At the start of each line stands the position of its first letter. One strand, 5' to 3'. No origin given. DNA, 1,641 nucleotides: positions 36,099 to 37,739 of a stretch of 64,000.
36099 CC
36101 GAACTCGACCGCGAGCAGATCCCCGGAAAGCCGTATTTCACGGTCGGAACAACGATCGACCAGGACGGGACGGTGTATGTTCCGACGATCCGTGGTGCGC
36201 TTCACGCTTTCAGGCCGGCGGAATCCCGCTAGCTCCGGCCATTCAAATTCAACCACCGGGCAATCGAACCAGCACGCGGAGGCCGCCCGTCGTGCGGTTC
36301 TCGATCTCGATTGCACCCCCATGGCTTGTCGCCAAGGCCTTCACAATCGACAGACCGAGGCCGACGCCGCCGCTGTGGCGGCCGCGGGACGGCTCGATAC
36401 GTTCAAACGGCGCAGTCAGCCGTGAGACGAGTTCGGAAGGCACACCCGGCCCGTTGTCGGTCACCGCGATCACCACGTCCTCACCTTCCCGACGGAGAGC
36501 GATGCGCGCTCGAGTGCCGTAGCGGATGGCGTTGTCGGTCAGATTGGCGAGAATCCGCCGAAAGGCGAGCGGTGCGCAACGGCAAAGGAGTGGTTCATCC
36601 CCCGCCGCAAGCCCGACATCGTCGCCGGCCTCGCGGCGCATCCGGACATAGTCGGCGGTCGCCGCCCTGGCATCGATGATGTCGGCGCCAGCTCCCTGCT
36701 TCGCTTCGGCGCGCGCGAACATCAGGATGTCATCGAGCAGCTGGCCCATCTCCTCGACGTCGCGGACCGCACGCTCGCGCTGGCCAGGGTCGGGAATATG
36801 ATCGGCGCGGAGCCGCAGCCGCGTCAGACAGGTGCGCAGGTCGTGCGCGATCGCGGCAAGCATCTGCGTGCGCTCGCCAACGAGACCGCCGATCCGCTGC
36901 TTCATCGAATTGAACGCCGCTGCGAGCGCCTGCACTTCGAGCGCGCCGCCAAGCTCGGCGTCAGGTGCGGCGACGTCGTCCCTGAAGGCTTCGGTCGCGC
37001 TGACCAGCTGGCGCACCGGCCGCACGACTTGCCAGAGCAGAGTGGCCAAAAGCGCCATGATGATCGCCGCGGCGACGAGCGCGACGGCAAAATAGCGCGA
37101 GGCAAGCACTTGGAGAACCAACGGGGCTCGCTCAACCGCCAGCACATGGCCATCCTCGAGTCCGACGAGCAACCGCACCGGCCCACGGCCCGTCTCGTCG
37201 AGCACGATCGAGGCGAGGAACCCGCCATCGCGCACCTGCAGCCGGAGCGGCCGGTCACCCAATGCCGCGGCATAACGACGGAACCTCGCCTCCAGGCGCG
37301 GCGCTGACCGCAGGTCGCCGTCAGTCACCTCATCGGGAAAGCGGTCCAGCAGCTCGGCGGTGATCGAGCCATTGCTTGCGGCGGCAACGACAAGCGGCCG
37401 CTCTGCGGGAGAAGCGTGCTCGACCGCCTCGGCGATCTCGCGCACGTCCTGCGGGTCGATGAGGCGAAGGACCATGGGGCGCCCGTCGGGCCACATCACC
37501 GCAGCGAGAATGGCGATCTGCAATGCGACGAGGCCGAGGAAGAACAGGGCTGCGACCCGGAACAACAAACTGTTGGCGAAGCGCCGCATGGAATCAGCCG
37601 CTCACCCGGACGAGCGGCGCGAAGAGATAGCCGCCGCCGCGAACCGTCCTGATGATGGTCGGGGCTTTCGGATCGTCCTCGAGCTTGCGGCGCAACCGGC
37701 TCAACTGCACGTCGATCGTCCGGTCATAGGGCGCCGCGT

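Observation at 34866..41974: Phased (C)GTTAC direct repeats in front of three exported-protein genes around an OmpR-type two-component system: candidate undescribed envelope/cation regulon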

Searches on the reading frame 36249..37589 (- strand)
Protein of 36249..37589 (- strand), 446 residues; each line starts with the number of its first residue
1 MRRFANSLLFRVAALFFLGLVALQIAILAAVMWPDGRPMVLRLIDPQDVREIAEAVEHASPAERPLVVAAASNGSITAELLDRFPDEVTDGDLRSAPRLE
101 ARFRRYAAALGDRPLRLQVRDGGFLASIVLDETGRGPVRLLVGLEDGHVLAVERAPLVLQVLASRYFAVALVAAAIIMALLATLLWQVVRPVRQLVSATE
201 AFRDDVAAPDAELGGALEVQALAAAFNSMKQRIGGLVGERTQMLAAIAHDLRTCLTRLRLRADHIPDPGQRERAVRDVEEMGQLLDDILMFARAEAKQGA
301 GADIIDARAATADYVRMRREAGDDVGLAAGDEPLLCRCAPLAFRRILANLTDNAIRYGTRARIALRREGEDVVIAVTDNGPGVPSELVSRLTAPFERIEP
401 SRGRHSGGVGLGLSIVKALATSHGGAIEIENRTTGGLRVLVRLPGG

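Call 6: search_protein_families(library=pfam, proteins=[window:36249-37589:-], max_evalue=0.01)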
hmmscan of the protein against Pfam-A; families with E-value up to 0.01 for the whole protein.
window:36249-37589:- (446 aa): 4 families
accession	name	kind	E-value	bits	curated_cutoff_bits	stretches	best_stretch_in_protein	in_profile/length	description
PF02518.31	HATPase_c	-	4.4e-24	85.5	26.4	1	341-444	4-108/111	Histidine kinase-, DNA gyrase B-, and HSP90-like ATPase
PF00512.31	HisKA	-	5.9e-09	36.3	26.9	1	240-296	2-65/66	His Kinase A (phospho-acceptor) domain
PF00672.30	HAMP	-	2e-08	34.8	25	1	184-233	2-51/53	HAMP domain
PF13581.12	HATPase_c_2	-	0.002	18.6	27.4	0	353-423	42-112/127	Histidine kinase-like ATPase domain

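Call 7: search_protein_families(library=ncbifam, proteins=[window:36249-37589:-], max_evalue=0.01)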
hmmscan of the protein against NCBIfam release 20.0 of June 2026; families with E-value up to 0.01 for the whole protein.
window:36249-37589:- (446 aa): 80 families (the best 25 are shown)
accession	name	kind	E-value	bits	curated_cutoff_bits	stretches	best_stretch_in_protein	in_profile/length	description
NF007004.0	PRK09467.1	equivalog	2.4e-48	165.1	415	1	172-444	164-435/440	two-component system sensor histidine kinase EnvZ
NF007898.0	PRK10604.1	equivalog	1.1e-40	140.1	478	1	148-444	118-422/433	two-component system sensor histidine kinase RstB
NF007007.0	PRK09470.1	equivalog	1.3e-39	136.4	486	1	157-444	161-458/463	envelope stress sensor histidine kinase CpxA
NF012163.2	BaeS_SmeS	equivalog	9.1e-31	107.3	500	1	170-444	168-457/457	sensor histidine kinase efflux regulator BaeS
TIGR01386.1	cztS_silS_copS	subfamily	1.2e-29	103.6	292.55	1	158-440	158-453/457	heavy metal sensor histidine kinase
NF012226.0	AdeS_HK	equivalog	9.2e-28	97.4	500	1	168-434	64-343/353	two-component sensor histidine kinase AdeS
TIGR02966.1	phoR_proteo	equivalog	1.4e-27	96.6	334.2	1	239-436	113-326/333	phosphate regulon sensor histidine kinase PhoR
NF008025.0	PRK10755.1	equivalog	2.2e-27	95.7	314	1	169-444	74-355/362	two-component system sensor histidine kinase PmrB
NF007664.1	PRK10337.1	equivalog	2.6e-27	95.6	475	1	158-442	149-441/442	quorum sensing histidine kinase QseC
NF045900.1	HisKinCpxALeg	equivalog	3.9e-25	88.5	800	1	168-444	155-450/451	two-component system sensor histidine kinase CpxA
NF007345.0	PRK09835.1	subfamily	1.8e-24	86.2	423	1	161-444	182-479/482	Cu(+)/Ag(+) sensor histidine kinase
NF046044.1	PnpS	equivalog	9.9e-24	84.1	400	1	277-444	216-390/390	two-component system histidine kinase PnpS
NF040691.1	MtrAB_MtrB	equivalog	1.8e-23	83.4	450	1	165-444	188-491/507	MtrAB system histidine kinase MtrB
NF007837.0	PRK10549.1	equivalog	2.1e-23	82.8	603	1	171-444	169-457/466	envelope stress sensor histidine kinase BaeS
NF008312.0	PRK11100.1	equivalog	2.8e-23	82.5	356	1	164-444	182-473/477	two-component system sensor histidine kinase CreC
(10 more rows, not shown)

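Call 36: find_homologous_proteins(query=window:36249-37589:-, max_evalue=1e-40)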
Query window:36249-37589:- (446 aa): 233 proteins with E <= 1e-40 among 8000 candidates; the best 120 are listed.
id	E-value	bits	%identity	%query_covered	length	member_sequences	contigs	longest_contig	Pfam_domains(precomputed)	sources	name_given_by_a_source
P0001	4.8e-278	940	100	100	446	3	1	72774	PF00672.31,PF02518.32,PF00512.32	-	-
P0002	1.0e-266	902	96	100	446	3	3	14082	PF00672.31,PF02518.32,PF00512.32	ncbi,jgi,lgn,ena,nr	ncbi:MAG TPA: ATP-binding protein [Sphingomonas sp.]|jgi:signal transduction histidine kinase|nr:ATP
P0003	3.7e-250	848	90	100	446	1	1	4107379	PF00672.31,PF02518.32,PF00512.32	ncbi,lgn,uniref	ncbi:ATP-binding protein [Sphingomonas sp. MS122]|uniref:ATP-binding protein n=1 Tax=Sphingomonas sp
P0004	8.1e-246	834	89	100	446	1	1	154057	PF00672.31,PF02518.32,PF00512.32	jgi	jgi:signal transduction histidine kinase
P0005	3.7e-234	795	85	100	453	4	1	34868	PF00672.31,PF02518.32,PF00512.32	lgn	-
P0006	7.6e-227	771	82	100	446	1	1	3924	PF00672.31,PF02518.32,PF00512.32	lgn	-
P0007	1.9e-215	734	78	100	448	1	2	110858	PF00672.31,PF02518.32,PF00512.32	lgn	-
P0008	2.0e-214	730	77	100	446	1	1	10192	PF00672.31,PF02518.32,PF00512.32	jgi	jgi:two-component system, OmpR family, osmolarity sensor histidine kinase EnvZ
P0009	2.8e-211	720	76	100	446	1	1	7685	PF00672.31,PF02518.32,PF00512.32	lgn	-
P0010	2.4e-176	605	66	100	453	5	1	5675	PF00672.31,PF02518.32,PF00512.32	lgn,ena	-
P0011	1.3e-173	596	67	100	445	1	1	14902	PF00672.31,PF02518.32,PF00512.32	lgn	-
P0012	4.2e-172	591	65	100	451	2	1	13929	PF00672.31,PF02518.32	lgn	-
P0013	3.1e-170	585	64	100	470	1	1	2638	PF00672.31,PF02518.32,PF00512.32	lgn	-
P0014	3.1e-169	581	65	100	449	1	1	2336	PF00672.31,PF02518.32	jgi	jgi:two-component system, OmpR family, osmolarity sensor histidine kinase EnvZ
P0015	3.0e-165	568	62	100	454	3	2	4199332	PF00672.31,PF02518.32,PF00512.32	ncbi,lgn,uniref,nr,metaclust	ncbi:two-component system sensor histidine kinase [Sphingobium sp. SYK-6]|uniref:sensor histidine ki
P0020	8.9e-157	540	60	99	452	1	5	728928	PF00672.31,PF02518.32,PF00512.32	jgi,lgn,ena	-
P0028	1.7e-150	520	59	99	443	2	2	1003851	PF00672.31,PF02518.32,PF00512.32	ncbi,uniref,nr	ncbi:ATP-binding protein [Niveispirillum cyanobacteriorum]|uniref:histidine kinase n=1 Tax=Niveispir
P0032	3.9e-148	512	57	100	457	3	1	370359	PF00672.31,PF02518.32,PF00512.32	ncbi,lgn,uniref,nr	ncbi:ATP-binding protein [Sphingopyxis sp. JAI128]|uniref:ATP-binding protein n=1 Tax=Sphingopyxis s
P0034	1.7e-146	506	58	99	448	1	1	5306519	PF00672.31,PF02518.32,PF00512.32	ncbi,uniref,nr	ncbi:ATP-binding protein [Chelativorans sp. AA-79]|uniref:ATP-binding protein n=1 Tax=Chelativorans 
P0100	4.4e-95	337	46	99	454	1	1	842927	PF00672.31,PF02518.32,PF00512.32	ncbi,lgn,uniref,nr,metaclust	ncbi:ATP-binding protein [Caulobacter sp. UNC358MFTsu5.1]|uniref:ATP-binding protein n=1 Tax=Cauloba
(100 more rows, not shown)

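Call 37: find_encoding_contigs(protein=P0003, flank=10000, max_places=1)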
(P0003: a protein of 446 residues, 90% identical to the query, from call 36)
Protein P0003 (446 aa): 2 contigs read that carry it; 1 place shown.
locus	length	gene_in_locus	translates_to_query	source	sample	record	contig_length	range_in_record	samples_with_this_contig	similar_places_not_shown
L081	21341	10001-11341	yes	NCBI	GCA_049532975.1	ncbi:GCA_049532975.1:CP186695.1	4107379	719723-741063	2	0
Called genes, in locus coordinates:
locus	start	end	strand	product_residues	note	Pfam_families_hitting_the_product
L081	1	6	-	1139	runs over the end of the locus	PF07715:Plug, PF14905:OMP_b-brl_3 (faint), PF00593:TonB_dep_Rec_b-barrel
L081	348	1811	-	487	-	PF07690:MFS_1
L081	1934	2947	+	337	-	PF00356:LacI, PF00532:Peripla_BP_1, PF13407:Peripla_BP_4, PF13377:Peripla_BP_3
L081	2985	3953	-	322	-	PF00561:Abhydrolase_1 (weak), PF12146:Hydrolase_4, PF12697:Abhydrolase_6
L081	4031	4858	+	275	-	PF02311:AraC_binding (weak), PF00165:HTH_AraC (weak), PF12833:HTH_18, PF00165:HTH_AraC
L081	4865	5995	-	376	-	PF02129:Peptidase_S15, PF12740:PETase, PF01738:DLH (weak), PF00561:Abhydrolase_1, PF12146:Hydrolase_4, PF12697:Abhydrolase_6, PF00326:Peptidase_S9 (weak)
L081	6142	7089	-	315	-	PF00126:HTH_1, PF03466:LysR_substrate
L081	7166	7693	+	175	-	PF13474:SnoaL_3 (weak)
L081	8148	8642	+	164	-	-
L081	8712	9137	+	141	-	PF00404:Dockerin_1 (faint), PF00036:EF-hand_1 (faint), PF10591:SPARC_Ca_bdg (faint), PF13202:EF-hand_5 (faint), PF13405:EF-hand_6 (faint), PF13833:EF-hand_8 (faint), PF13499:EF-hand_7 (weak)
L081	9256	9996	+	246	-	PF00072:Response_reg, PF00486:Trans_reg_C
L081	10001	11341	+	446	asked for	PF00672:HAMP, PF00512:HisKA, PF02518:HATPase_c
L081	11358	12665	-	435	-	PF01011:PQQ (faint), PF13360:PQQ_2 (weak), PF13570:Beta-prop_ACSF4 (faint), PF13360:PQQ_2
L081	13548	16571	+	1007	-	PF17132:Glyco_hydro_106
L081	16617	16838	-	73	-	-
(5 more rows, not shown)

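Call 38: find_encoding_contigs(protein=P0004, flank=10000, max_places=1)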
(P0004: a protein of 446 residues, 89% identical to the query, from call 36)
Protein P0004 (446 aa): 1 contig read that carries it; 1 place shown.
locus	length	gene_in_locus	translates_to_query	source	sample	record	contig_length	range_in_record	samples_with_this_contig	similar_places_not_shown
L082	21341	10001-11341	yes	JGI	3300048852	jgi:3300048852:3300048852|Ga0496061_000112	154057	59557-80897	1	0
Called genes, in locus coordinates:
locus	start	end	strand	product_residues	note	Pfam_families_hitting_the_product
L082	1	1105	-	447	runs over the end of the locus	-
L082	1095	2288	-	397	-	PF02661:Fic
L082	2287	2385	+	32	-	-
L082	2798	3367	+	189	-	-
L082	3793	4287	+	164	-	-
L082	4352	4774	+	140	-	PF00036:EF-hand_1 (faint), PF10591:SPARC_Ca_bdg (faint), PF13202:EF-hand_5 (faint), PF13405:EF-hand_6 (faint), PF13833:EF-hand_8 (faint), PF13499:EF-hand_7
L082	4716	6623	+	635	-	PF00657:Lipase_GDSL, PF03797:Autotransporter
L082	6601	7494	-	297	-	PF02522:Antibiotic_NAT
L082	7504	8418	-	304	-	PF03572:Peptidase_S41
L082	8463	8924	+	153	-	PF01047:MarR (faint), PF12802:MarR_2 (weak)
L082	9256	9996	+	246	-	PF00072:Response_reg, PF00486:Trans_reg_C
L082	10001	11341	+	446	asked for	PF00672:HAMP, PF00512:HisKA (weak), PF02518:HATPase_c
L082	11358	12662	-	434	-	PF01011:PQQ (faint), PF13360:PQQ_2 (weak), PF13570:Beta-prop_ACSF4 (faint), PF13360:PQQ_2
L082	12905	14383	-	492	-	PF04185:Phosphoesterase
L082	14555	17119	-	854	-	PF18961:DUF5703_N (faint), PF22124:Glyco_hydro_95_cat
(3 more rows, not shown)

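Call 39: find_encoding_contigs(protein=P0005, flank=10000, max_places=1)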
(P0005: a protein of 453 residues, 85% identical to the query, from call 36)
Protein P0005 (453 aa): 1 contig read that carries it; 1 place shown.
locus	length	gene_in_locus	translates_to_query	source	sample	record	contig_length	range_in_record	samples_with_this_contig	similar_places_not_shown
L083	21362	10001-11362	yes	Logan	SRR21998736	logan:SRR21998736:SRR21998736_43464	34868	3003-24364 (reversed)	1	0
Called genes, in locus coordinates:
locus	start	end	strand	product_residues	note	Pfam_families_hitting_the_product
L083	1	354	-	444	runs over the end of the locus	PF01566:Nramp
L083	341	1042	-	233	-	PF01988:VIT1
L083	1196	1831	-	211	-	PF03600:CitMHS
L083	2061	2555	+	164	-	-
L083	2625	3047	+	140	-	PF00036:EF-hand_1 (faint), PF13202:EF-hand_5 (faint), PF13405:EF-hand_6 (faint), PF13833:EF-hand_8 (faint), PF13499:EF-hand_7 (weak)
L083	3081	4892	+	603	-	PF00657:Lipase_GDSL, PF03797:Autotransporter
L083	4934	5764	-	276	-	PF02522:Antibiotic_NAT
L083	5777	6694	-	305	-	PF03572:Peptidase_S41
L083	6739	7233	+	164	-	PF12802:MarR_2, PF01047:MarR (weak)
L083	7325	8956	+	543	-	PF04389:Peptidase_M28, PF01546:Peptidase_M20 (weak), PF05343:Peptidase_M42 (weak)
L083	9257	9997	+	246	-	PF00072:Response_reg, PF00486:Trans_reg_C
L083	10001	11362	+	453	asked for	PF00672:HAMP, PF00512:HisKA (weak), PF02518:HATPase_c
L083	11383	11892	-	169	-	PF09351:DUF1993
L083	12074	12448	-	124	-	-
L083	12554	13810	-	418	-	PF02308:MgtC, PF13194:DUF4010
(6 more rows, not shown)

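Call 40: find_encoding_contigs(protein=P0007, flank=10000, max_places=1)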
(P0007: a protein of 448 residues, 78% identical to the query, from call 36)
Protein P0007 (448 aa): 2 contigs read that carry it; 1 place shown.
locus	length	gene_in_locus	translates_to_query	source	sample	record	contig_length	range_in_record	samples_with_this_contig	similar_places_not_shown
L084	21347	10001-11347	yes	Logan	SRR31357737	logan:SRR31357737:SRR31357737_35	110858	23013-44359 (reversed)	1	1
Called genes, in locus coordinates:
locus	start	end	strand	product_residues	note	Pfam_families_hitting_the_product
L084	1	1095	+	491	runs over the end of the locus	PF11390:FdsD, PF03453:MoeA_N, PF00994:MoCF_biosynth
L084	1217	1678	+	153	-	-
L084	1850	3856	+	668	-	PF07715:Plug, PF00593:TonB_dep_Rec_b-barrel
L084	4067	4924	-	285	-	PF02522:Antibiotic_NAT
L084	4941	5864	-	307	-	PF03572:Peptidase_S41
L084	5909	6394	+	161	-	PF01047:MarR (weak)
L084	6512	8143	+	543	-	PF04389:Peptidase_M28, PF05343:Peptidase_M42 (faint), PF01546:Peptidase_M20 (weak)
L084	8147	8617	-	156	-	PF10604:Polyketide_cyc2, PF03364:Polyketide_cyc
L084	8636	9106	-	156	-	PF11776:RcnB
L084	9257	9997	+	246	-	PF00072:Response_reg, PF00486:Trans_reg_C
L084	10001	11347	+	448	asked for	PF00672:HAMP (weak), PF00512:HisKA (weak), PF02518:HATPase_c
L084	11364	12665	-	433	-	PF01011:PQQ (faint), PF13570:Beta-prop_ACSF4 (faint), PF13360:PQQ_2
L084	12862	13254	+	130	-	-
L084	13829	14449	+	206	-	PF02630:SCO1-SenC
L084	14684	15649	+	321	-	PF01965:DJ-1_PfpI, PF12833:HTH_18, PF00165:HTH_AraC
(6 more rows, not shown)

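Call 42: find_encoding_contigs(protein=P0011, flank=10000, max_places=1)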
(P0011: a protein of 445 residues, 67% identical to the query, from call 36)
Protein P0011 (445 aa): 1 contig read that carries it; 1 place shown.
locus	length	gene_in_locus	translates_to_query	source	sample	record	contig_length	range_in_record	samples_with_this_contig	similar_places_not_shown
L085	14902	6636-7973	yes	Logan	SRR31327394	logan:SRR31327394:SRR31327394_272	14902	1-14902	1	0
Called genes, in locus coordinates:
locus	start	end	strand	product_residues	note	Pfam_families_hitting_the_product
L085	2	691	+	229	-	?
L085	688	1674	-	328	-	PF13621:Cupin_8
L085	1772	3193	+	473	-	PF02055:Glyco_hydro_30, PF02057:Glyco_hydro_59 (weak), PF17189:Glyco_hydro_30C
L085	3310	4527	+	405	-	PF07690:MFS_1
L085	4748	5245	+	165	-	-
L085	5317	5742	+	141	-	PF00036:EF-hand_1 (faint), PF13202:EF-hand_5 (faint), PF13405:EF-hand_6 (faint), PF13833:EF-hand_8 (faint), PF13499:EF-hand_7 (weak)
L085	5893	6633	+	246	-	PF00072:Response_reg, PF00486:Trans_reg_C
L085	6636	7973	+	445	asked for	PF00672:HAMP, PF00512:HisKA, PF02518:HATPase_c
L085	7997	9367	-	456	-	PF13570:Beta-prop_ACSF4 (faint), PF13360:PQQ_2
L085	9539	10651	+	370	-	PF12625:Arabinose_bd, PF12833:HTH_18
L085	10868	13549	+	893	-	PF07715:Plug, PF00593:TonB_dep_Rec_b-barrel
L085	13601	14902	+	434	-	?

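Call 43: find_encoding_contigs(protein=P0015, flank=10000, max_places=1)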
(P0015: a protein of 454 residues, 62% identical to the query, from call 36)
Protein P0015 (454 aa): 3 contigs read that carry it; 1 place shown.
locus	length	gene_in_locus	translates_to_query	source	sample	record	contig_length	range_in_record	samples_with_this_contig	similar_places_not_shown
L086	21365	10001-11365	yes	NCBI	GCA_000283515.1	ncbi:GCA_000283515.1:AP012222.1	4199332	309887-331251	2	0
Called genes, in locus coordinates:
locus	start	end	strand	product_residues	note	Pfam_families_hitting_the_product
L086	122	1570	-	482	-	PF02321:OEP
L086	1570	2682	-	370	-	PF12679:ABC2_membrane_2, PF12698:ABC2_membrane_3, PF01061:ABC2_membrane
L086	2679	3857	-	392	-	PF12679:ABC2_membrane_2, PF12698:ABC2_membrane_3, PF01061:ABC2_membrane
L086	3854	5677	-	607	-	PF00005:ABC_tran, PF13476:AAA_23 (faint), PF13555:AAA_29 (faint), PF13304:AAA_21 (faint), PF00005:ABC_tran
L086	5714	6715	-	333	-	PF25917:BSH_RND, PF25881:HH_YBHG, PF25990:Beta-barrel_YknX (weak)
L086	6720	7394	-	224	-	PF00440:TetR_N, PF09209:CecR_C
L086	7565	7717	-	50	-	-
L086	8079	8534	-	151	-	-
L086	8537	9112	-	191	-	-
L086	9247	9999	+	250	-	PF00072:Response_reg, PF00486:Trans_reg_C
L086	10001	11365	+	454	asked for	PF00672:HAMP (weak), PF00512:HisKA, PF02518:HATPase_c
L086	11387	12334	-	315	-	PF14525:AraC_binding_2, PF12833:HTH_18, PF00165:HTH_AraC (weak)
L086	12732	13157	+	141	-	PF13767:DUF4168 (weak)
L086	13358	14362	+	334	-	PF14525:AraC_binding_2, PF12833:HTH_18, PF00165:HTH_AraC (weak)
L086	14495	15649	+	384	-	PF00465:Fe-ADH, PF13685:Fe-ADH_2, PF25137:ADH_Fe_C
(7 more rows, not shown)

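Call 44: find_encoding_contigs(protein=P0020, flank=10000, max_places=1)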
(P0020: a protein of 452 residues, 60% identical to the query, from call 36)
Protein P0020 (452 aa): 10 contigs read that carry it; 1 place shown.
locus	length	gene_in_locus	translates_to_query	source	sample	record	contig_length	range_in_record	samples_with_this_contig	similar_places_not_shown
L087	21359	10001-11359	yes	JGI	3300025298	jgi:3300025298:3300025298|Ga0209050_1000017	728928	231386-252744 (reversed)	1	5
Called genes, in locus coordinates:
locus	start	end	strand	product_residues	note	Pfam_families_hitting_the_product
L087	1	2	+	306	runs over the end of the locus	PF10026:DUF2268, PF25594:GldB_lipo (weak)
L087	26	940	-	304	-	PF03572:Peptidase_S41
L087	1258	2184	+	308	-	PF02522:Antibiotic_NAT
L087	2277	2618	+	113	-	-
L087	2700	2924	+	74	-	PF09351:DUF1993 (weak)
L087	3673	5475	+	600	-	PF00657:Lipase_GDSL, PF13472:Lipase_GDSL_2 (weak), PF03797:Autotransporter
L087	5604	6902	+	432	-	PF13360:PQQ_2, PF13570:Beta-prop_ACSF4 (faint), PF13360:PQQ_2 (weak)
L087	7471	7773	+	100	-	PF02036:SCP2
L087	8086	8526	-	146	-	PF10591:SPARC_Ca_bdg (faint), PF00036:EF-hand_1 (faint), PF13202:EF-hand_5 (faint), PF13405:EF-hand_6 (faint), PF13833:EF-hand_8 (faint), PF13499:EF-hand_7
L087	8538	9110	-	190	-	-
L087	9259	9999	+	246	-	PF00072:Response_reg, PF00486:Trans_reg_C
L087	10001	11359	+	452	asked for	PF00672:HAMP (weak), PF00512:HisKA (weak), PF02518:HATPase_c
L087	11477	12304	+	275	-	PF00106:adh_short, PF08659:KR, PF13561:adh_short_C2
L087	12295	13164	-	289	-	PF13560:HTH_31, PF01381:HTH_3, PF17765:MLTR_LBD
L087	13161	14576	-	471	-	PF06863:DUF1254, PF06742:DUF1214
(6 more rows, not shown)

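Call 45: find_encoding_contigs(protein=P0032, flank=10000, max_places=1)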
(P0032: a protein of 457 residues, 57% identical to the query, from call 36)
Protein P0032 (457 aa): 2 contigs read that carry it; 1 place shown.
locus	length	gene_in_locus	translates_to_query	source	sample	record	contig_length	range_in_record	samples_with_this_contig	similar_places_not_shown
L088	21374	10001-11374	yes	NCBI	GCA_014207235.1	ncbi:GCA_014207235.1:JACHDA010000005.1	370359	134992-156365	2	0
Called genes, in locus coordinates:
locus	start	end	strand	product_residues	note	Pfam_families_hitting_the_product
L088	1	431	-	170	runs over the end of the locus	PF14534:DUF4440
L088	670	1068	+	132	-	PF17782:WHD_DprA (weak), PF01022:HTH_5, PF01047:MarR (weak), PF12802:MarR_2, PF12840:HTH_20, PF13412:HTH_24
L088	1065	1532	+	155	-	PF10604:Polyketide_cyc2 (weak), PF08327:AHSA1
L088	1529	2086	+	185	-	PF09351:DUF1993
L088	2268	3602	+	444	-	PF01011:PQQ (faint), PF13360:PQQ_2 (weak), PF13570:Beta-prop_ACSF4 (faint), PF13360:PQQ_2 (weak)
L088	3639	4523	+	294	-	PF00561:Abhydrolase_1, PF12697:Abhydrolase_6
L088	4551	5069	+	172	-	PF00583:Acetyltransf_1, PF13673:Acetyltransf_10, PF13508:Acetyltransf_7, PF14542:Acetyltransf_CG (weak)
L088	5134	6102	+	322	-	PF00291:PALP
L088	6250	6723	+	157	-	-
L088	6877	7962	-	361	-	PF00561:Abhydrolase_1, PF12146:Hydrolase_4, PF12697:Abhydrolase_6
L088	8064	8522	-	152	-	PF00404:Dockerin_1 (faint), PF10591:SPARC_Ca_bdg (faint), PF13833:EF-hand_8 (faint), PF13405:EF-hand_6 (faint), PF13499:EF-hand_7, PF00036:EF-hand_1 (weak), PF13202:EF-hand_5 (weak)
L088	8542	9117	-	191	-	-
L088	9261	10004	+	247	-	PF00072:Response_reg, PF00486:Trans_reg_C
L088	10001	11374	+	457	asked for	PF00672:HAMP, PF00512:HisKA (weak), PF02518:HATPase_c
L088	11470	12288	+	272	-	PF00106:adh_short, PF08659:KR, PF13561:adh_short_C2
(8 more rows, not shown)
